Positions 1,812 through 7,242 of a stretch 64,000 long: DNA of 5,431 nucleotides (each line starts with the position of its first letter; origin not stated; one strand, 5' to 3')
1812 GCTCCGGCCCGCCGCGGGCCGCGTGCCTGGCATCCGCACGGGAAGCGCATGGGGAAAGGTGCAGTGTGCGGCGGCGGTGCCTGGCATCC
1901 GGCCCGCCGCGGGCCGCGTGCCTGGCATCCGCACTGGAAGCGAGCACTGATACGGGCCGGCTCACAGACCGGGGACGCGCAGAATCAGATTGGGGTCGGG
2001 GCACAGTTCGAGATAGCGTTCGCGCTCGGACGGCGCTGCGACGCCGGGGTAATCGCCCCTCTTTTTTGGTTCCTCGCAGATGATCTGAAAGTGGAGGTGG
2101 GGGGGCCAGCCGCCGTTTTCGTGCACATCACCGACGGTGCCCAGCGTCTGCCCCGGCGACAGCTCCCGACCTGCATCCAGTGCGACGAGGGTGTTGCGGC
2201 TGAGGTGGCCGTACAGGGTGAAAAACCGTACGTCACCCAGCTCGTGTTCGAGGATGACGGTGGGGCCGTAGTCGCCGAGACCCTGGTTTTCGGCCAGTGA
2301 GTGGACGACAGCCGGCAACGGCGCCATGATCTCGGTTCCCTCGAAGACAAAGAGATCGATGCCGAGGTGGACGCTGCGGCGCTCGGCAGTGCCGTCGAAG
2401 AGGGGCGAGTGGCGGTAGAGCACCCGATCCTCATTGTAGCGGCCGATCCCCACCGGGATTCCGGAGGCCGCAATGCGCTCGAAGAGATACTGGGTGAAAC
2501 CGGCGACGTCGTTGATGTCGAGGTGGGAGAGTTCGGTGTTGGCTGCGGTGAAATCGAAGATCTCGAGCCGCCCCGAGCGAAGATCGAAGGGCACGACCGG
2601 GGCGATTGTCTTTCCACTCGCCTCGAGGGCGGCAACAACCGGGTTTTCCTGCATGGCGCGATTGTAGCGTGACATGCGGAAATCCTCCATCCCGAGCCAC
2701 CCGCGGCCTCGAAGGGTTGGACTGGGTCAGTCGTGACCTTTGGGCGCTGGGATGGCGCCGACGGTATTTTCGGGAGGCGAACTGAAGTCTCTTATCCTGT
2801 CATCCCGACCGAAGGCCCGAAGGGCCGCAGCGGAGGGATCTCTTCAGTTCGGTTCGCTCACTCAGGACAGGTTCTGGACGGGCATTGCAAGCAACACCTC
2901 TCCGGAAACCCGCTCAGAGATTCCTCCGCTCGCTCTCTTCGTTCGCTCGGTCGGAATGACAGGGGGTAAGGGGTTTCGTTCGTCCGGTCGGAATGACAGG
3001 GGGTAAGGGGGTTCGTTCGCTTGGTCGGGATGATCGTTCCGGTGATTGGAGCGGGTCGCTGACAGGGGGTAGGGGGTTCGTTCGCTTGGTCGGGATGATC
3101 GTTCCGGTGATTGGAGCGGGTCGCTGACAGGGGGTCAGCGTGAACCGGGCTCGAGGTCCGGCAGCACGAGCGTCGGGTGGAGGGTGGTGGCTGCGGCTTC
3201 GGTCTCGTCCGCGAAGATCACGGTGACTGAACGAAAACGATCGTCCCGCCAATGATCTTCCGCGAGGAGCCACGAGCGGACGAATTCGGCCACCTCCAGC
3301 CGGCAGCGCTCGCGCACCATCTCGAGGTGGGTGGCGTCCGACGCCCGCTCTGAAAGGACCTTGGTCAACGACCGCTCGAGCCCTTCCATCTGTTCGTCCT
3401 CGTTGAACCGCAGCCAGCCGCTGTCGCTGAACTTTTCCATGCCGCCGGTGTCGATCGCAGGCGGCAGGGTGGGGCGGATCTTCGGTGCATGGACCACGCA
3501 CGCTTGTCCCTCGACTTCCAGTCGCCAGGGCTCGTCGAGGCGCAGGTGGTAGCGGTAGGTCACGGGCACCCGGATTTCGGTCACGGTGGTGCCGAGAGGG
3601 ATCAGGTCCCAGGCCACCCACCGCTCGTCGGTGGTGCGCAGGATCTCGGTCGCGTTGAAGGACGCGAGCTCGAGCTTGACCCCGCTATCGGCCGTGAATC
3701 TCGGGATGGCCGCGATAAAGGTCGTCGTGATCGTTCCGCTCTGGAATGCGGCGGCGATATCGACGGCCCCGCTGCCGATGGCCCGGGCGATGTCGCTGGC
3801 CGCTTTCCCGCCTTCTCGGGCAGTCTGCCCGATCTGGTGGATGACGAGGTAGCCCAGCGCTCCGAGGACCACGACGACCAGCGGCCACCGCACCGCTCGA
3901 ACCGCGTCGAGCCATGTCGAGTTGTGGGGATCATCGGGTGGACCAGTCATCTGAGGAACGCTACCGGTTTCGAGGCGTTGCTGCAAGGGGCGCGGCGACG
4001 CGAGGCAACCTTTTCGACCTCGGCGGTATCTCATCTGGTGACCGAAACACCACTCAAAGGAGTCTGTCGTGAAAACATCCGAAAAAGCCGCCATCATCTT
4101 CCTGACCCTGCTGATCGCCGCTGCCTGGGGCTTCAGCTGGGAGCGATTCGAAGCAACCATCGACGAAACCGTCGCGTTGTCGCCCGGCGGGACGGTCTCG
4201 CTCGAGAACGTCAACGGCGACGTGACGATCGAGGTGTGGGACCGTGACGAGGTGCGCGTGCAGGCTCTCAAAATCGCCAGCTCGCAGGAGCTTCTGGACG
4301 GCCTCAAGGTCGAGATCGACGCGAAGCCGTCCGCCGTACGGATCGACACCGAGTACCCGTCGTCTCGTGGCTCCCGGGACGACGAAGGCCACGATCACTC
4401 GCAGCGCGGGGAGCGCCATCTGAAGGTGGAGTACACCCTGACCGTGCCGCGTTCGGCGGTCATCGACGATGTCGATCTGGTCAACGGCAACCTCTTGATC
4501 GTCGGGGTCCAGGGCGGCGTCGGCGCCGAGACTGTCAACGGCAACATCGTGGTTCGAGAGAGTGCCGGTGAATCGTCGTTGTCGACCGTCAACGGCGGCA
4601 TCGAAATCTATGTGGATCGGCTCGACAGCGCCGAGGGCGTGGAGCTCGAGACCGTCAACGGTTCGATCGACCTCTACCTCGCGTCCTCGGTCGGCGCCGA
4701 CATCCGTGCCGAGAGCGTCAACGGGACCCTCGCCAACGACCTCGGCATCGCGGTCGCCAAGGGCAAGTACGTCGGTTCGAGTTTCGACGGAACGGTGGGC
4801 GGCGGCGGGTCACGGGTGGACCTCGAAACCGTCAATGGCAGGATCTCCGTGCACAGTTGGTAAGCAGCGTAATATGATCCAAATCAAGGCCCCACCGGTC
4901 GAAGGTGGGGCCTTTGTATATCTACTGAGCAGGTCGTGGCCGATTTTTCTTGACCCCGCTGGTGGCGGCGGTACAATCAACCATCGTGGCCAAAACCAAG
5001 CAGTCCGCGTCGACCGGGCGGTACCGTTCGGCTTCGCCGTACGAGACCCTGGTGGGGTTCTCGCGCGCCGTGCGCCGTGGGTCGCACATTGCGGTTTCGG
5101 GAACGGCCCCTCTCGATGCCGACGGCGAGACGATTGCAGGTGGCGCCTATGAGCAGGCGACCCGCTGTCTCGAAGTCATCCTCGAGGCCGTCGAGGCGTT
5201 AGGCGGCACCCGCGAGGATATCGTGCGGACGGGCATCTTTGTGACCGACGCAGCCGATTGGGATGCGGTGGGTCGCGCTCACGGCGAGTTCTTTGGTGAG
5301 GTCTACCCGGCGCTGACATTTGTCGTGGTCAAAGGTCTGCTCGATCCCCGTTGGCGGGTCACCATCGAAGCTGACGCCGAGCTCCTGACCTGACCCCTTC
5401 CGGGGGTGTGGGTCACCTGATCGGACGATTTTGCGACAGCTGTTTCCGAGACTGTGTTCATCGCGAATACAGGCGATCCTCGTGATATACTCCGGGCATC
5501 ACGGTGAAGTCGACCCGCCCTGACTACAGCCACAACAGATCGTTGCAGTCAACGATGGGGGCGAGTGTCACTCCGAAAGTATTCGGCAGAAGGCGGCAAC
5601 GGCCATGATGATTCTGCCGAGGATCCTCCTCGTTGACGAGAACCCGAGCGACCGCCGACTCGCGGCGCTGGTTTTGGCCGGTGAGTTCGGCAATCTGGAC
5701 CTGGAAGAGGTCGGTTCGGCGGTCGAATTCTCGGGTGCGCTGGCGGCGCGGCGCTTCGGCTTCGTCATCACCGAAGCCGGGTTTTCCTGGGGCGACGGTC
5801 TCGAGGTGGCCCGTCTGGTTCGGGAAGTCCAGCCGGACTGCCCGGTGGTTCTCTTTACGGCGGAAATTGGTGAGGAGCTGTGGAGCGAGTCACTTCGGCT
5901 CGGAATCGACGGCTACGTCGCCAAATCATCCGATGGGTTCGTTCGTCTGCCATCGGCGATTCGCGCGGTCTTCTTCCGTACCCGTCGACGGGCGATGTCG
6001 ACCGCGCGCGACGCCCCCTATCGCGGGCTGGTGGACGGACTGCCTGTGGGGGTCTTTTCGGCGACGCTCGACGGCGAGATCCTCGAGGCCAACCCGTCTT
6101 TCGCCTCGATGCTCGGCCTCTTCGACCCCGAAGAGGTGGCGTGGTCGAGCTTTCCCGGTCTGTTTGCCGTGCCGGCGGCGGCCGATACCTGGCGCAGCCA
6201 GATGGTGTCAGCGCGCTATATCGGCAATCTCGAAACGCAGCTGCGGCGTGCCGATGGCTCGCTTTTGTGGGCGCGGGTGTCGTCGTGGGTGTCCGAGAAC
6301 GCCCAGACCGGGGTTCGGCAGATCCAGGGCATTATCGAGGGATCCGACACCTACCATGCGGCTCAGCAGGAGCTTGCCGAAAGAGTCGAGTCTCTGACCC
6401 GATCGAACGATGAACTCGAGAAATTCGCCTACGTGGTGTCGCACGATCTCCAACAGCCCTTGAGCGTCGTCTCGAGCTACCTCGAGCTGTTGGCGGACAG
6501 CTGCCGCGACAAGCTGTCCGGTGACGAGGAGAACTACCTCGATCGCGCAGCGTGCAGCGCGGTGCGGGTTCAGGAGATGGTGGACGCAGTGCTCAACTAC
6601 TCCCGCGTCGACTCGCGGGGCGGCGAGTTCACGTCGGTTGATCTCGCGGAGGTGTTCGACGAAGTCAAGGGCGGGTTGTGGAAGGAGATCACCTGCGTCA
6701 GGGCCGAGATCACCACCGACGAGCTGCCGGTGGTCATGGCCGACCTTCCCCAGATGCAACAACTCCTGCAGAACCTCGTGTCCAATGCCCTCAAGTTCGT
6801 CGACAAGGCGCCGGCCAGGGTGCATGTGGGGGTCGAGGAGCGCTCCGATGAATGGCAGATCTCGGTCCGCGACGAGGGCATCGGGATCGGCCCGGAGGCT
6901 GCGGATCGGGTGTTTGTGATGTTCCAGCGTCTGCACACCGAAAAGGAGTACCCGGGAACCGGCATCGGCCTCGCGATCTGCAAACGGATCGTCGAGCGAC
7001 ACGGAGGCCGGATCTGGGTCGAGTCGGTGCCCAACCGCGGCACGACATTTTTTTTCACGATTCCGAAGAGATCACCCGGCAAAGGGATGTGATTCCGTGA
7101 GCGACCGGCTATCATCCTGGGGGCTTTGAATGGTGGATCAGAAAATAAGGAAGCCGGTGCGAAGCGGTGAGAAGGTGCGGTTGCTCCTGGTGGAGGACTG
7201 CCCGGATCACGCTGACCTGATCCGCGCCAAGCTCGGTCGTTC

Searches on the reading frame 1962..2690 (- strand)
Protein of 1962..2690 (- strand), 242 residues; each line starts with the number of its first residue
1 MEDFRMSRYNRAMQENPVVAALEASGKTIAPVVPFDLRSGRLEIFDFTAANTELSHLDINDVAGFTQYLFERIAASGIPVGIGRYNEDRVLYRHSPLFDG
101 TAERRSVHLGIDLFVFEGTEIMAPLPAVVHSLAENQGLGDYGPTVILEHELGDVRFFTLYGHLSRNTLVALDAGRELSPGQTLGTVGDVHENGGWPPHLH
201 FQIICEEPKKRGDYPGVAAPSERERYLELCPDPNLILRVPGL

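Call 66: search_protein_families(library=pfam, proteins=[window:1962-2690:-], max_evalue=0.00001)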
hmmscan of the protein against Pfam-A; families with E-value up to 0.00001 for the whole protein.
window:1962-2690:- (242 aa): 1 family
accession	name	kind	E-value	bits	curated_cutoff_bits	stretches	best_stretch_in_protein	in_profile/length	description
PF01551.29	Peptidase_M23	-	1.6e-15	57.5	28.7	1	107-204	2-88/96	Peptidase family M23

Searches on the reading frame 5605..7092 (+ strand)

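Call 66: search_protein_families(library=pfam, proteins=[window:5605-7092:+], max_evalue=0.00001)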
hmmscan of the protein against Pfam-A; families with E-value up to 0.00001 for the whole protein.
window:5605-7092:+ (495 aa): 6 families
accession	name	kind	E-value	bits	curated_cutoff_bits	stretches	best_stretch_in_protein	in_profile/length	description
PF02518.31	HATPase_c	-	1.5e-29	103.1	26.4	1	380-489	2-110/111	Histidine kinase-, DNA gyrase B-, and HSP90-like ATPase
PF00512.31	HisKA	-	2.7e-13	50.2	26.9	1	271-337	2-65/66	His Kinase A (phospho-acceptor) domain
PF00072.30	Response_reg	-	6.2e-11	42.9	30.2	1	7-110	1-102/111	Response regulator receiver domain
PF13426.13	PAS_9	-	7.2e-07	29.9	27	1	147-237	1-91/103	PAS domain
PF13188.13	PAS_8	-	3e-06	27.4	21.8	1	139-196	3-60/65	PAS domain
PF00989.32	PAS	-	3.1e-06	27.6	22.6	1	139-226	3-92/113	PAS fold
